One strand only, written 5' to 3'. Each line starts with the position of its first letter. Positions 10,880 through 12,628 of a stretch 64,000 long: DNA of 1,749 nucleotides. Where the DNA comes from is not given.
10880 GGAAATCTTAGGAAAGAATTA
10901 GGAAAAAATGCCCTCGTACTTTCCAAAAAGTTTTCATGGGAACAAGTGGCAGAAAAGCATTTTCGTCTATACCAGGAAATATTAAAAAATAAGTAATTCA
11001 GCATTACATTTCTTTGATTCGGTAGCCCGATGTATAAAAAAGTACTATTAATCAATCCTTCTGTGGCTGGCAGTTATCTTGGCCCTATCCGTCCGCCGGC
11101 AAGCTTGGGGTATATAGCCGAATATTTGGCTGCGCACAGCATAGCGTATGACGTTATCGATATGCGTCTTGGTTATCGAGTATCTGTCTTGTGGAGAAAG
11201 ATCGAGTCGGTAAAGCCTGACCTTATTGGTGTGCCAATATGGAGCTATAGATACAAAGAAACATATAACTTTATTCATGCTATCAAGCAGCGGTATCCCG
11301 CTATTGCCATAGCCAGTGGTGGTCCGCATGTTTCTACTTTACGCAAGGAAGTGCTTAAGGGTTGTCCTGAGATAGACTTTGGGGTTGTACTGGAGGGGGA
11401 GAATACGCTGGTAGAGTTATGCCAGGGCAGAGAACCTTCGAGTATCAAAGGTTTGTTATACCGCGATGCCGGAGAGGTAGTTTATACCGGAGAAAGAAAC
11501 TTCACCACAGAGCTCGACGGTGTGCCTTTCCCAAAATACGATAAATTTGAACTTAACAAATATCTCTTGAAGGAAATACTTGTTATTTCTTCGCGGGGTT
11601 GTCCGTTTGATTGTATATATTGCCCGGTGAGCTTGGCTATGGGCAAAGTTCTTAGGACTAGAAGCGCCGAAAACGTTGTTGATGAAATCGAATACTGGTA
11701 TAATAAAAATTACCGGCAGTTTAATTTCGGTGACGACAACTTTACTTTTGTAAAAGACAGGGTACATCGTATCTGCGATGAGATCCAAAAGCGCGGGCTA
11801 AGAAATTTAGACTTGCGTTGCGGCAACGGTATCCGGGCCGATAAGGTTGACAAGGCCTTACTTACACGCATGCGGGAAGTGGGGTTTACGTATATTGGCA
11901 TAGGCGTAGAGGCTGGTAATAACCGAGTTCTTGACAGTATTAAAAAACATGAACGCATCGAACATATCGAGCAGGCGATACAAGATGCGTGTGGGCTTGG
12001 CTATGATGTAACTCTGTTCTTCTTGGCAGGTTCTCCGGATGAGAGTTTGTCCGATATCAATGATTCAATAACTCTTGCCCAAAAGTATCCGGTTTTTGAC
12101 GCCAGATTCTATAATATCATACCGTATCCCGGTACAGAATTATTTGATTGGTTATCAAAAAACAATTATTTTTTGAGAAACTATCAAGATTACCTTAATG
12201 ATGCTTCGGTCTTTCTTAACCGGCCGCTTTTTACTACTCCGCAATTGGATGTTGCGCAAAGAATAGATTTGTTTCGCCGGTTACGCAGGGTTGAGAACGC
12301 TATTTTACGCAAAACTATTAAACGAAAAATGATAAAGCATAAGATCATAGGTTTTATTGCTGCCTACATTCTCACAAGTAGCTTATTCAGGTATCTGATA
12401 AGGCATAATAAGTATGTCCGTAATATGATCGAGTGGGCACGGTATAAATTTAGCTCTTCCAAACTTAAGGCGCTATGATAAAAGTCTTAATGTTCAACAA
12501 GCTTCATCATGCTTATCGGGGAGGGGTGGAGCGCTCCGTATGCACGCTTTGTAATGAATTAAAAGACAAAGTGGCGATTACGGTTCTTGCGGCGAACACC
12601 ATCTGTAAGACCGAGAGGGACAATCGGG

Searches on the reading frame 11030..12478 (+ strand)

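Call 9: search_protein_families(library=pfam, proteins=[window:11030-12478:+], max_evalue=0.0001)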
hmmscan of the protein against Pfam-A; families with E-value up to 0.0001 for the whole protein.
window:11030-12478:+ (482 aa): 2 families
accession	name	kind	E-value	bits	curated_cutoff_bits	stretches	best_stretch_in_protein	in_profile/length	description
PF04055.27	Radical_SAM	-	1.3e-20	74.7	29.5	1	185-349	1-165/166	Radical SAM superfamily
PF02310.24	B12-binding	-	4.4e-14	52.8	32.1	1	18-130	9-120/121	B12 binding domain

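Call 72: search_protein_families(library=ncbifam, proteins=[window:11030-12478:+], max_evalue=0.00001)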
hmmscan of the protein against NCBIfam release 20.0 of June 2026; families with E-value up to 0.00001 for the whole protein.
window:11030-12478:+ (482 aa): 20 families
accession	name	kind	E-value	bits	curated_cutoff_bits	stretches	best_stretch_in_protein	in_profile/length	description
TIGR03471.1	HpnJ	equivalog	5.3e-46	157.5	577.6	1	77-397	83-409/472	hopanoid biosynthesis associated radical SAM protein HpnJ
NF050148.1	rSAM_ApyD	equivalog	2.7e-42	145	750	1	58-470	70-481/645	RiPP biosynthesis radical SAM protein ApyD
TIGR02026.1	BchE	equivalog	6.5e-35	120.9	481.35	1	5-451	2-460/497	magnesium-protoporphyrin IX monomethyl ester anaerobic oxidative cyclase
NF038361.1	rSAM_Sden_1168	equivalog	1.5e-30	106.3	575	1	47-378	125-476/560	Sden_1168 family B12-binding radical SAM P-methyltransferase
TIGR04013.1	B12_SAM_MJ_1487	hypoth_equivalog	1.5e-30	106.3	251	1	56-373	36-355/382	TIGR04013 family B12-binding domain/radical SAM domain-containing protein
TIGR04072.2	rSAM_ladder_B12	equivalog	2.6e-26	92.2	360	1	76-373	84-370/443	lipid biosynthesis B12-binding/radical SAM protein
TIGR04385.1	B12_rSAM_cofa1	equivalog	5.3e-23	81.9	450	1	36-352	33-363/438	B12 lower ligand biosynthesis radical SAM protein BzaD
TIGR04479.1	bcpD_PhpK_rSAM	subfamily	1e-22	80.2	600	1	26-351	75-407/504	PhpK family radical SAM P-methyltransferase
TIGR04014.1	B12_SAM_MJ_0865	equivalog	3.9e-21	75.3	360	1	47-374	24-357/434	methyl-coenzyme M reductase glutamine C-methyltransferase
NF033070.1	rSAM_AprD4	equivalog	4.4e-20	72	500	1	185-411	199-425/456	AprD4 family radical SAM diol-dehydratase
TIGR04367.1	HpnR_B12_rSAM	equivalog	1.6e-19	69.8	650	1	24-377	23-375/490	hopanoid C-3 methylase HpnR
NF033712.0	B12_rSAM_KedN5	subfamily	4.5e-18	64.8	700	1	58-244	58-257/624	KedN5 family methylcobalamin-dependent radical SAM C-methyltransferase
NF045585.1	rSAM_slr0320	equivalog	4.6e-18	65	775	1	183-325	236-379/511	photosystem II high light acclimation radical SAM protein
TIGR03975.1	rSAM_ocin_1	subfamily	1.5e-14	53.4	281.85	1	81-344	147-421/606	RiPP maturation radical SAM C-methyltransferase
NF040546.1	rSAM_CUAEP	equivalog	1.8e-11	43.5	500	1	84-347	70-335/468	CUAEP/CCAEP-tail radical SAM (seleno)protein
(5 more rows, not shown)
